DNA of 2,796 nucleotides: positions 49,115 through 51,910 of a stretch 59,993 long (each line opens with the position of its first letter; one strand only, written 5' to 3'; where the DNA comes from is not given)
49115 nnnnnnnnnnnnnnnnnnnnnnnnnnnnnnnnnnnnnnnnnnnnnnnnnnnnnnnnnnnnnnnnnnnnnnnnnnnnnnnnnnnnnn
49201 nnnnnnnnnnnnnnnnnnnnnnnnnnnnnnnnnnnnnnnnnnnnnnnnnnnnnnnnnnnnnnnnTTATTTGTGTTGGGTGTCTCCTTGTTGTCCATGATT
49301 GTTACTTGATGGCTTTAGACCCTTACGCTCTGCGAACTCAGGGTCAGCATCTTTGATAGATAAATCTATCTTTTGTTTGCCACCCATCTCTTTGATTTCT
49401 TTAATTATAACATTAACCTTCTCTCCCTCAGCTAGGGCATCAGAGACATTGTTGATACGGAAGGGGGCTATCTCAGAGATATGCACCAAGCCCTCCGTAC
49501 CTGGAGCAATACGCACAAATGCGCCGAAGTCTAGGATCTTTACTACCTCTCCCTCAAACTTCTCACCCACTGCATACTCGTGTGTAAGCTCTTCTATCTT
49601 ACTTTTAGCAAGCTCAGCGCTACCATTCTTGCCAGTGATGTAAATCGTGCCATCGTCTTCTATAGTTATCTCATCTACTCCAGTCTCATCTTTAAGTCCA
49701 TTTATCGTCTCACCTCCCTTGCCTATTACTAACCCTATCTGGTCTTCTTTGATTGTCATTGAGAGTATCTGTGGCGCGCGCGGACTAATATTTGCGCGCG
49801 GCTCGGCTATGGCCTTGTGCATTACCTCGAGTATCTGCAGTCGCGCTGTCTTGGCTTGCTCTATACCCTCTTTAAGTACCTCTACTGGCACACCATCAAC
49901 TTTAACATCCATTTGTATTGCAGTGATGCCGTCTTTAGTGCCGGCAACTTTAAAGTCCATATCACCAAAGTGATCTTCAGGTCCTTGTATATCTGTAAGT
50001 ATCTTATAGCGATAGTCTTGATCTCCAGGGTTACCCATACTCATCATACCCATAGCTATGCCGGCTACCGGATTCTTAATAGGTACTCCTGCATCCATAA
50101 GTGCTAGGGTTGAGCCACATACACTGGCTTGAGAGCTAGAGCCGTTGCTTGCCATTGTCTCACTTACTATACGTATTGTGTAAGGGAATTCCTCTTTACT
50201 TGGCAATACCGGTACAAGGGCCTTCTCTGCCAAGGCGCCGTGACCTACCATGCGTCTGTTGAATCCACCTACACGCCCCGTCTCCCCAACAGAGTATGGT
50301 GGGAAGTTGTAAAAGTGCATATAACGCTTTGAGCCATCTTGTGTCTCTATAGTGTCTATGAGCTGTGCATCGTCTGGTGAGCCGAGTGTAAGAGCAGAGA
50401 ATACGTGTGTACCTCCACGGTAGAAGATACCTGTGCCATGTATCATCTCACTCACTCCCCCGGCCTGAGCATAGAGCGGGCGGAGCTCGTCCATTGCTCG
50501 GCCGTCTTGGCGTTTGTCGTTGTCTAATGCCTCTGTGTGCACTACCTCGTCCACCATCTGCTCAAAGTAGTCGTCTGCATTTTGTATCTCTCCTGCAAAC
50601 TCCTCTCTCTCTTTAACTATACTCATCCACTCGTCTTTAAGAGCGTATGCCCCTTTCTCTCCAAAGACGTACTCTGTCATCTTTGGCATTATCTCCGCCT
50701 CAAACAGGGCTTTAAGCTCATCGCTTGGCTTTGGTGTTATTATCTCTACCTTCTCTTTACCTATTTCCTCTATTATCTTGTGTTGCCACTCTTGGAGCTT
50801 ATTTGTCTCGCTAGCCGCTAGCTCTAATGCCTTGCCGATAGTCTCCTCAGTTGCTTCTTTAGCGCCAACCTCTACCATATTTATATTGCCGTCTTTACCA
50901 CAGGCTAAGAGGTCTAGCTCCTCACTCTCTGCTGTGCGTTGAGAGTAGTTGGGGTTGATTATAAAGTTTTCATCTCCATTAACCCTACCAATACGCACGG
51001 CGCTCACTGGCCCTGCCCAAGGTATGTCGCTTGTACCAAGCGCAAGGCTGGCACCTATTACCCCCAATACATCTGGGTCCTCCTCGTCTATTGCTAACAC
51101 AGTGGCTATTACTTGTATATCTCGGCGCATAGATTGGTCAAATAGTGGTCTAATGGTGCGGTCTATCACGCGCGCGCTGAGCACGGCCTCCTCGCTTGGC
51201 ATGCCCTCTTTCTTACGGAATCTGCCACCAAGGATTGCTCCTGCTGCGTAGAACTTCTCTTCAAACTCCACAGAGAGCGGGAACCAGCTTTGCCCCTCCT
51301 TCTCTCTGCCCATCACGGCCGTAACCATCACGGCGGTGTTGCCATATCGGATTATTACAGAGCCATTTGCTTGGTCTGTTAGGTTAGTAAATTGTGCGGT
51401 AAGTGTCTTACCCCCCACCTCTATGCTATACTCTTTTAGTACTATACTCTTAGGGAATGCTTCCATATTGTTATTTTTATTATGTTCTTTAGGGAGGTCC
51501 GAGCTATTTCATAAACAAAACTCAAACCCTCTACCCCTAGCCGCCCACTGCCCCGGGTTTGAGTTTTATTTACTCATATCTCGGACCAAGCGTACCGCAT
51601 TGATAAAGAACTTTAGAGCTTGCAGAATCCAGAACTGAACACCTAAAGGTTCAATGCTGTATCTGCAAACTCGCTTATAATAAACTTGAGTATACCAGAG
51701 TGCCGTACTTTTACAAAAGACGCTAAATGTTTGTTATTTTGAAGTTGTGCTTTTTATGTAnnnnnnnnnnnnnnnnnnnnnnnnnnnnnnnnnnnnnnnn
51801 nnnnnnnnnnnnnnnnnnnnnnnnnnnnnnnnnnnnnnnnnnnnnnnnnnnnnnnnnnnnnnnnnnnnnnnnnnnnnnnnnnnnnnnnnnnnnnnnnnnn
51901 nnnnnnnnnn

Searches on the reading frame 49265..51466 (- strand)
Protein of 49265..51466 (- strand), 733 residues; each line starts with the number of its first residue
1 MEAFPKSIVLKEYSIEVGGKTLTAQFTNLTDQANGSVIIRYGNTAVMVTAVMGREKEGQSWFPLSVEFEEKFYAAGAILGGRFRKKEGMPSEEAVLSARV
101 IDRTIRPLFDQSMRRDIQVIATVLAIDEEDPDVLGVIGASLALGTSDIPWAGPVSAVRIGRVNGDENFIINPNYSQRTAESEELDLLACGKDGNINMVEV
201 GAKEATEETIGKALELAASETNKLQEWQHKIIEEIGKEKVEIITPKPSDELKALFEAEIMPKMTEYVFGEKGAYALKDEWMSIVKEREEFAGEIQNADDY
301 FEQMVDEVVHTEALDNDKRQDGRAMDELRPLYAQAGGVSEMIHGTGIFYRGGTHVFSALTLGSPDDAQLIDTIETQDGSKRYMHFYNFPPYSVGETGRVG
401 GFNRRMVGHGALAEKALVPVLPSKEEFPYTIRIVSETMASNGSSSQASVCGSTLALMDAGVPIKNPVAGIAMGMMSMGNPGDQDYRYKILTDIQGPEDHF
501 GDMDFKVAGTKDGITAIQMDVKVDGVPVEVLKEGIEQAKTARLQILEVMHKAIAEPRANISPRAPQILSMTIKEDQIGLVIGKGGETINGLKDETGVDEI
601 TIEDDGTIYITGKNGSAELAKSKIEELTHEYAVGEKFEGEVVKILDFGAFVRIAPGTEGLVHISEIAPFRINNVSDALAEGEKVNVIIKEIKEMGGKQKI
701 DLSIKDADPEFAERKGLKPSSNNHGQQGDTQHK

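Call 7: search_protein_families(library=pfam, proteins=[window:49265-51466:-])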
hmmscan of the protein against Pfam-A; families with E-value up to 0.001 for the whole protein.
window:49265-51466:- (733 aa): 4 families
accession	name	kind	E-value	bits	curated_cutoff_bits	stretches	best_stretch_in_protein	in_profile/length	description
PF01138.27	RNase_PH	-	6.2e-42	143.5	25.5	2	27-149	9-130/130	3' exoribonuclease family, domain 1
PF03725.20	RNase_PH_C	-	4.3e-15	55.8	20.8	2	152-219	1-66/67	3' exoribonuclease family, domain 2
PF00013.35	KH_1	-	5.8e-12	45.6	21.5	1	568-626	2-66/66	KH domain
PF00575.29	S1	-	7.4e-12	45.9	22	1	631-704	2-73/74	S1 RNA binding domain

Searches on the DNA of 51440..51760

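Call 47: search_rna_families(source=window, start=51440, end=51760, threshold=evalue, max_evalue=10)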
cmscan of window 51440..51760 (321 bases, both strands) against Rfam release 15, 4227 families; matches with E-value up to 10: 9.
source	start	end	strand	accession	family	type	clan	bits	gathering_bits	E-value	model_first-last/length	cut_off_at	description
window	51495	51614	-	RF03530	bglG-cis-reg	Cis-reg;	-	26.6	80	0.0067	1-137/137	no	cis-regulatory element of the bglG/LicT operon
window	51510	51574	-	RF00971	mir-578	Gene; miRNA;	-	23.6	98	0.042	1-84/84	no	mir-578 microRNA precursor family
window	51510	51574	+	RF00971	mir-578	Gene; miRNA;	-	19.2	98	0.58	1-84/84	no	mir-578 microRNA precursor family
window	51499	51584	+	RF03616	MIR1888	Gene; miRNA;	-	18.6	72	0.49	1-101/101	no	MIR1888 microRNA precursor family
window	51496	51586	-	RF04174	MIR4208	Gene; miRNA;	-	16.3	140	6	1-191/191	no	MIR4208 microRNA precursor family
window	51712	51747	-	RF01102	PK1-TEV_CVMV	Cis-reg; leader;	-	15.7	40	8.2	1-37/37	no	5'-leader pseudoknot of TEV/CVMV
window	51461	51511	-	RF02422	Bp1_738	Gene; sRNA;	-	12.9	45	2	1-208/208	no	Burkholderia sRNA Bp1_Cand738_SIPHT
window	51469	51518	-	RF00339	snoR60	Gene; snRNA; snoRNA; CD-box;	CL00074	12.9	40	9.7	1-72/72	no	Small nucleolar RNA snoR60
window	51509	51566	+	RF01416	NrrF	Gene; antisense;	-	11.8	60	6.4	115-160/160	no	NrrF RNA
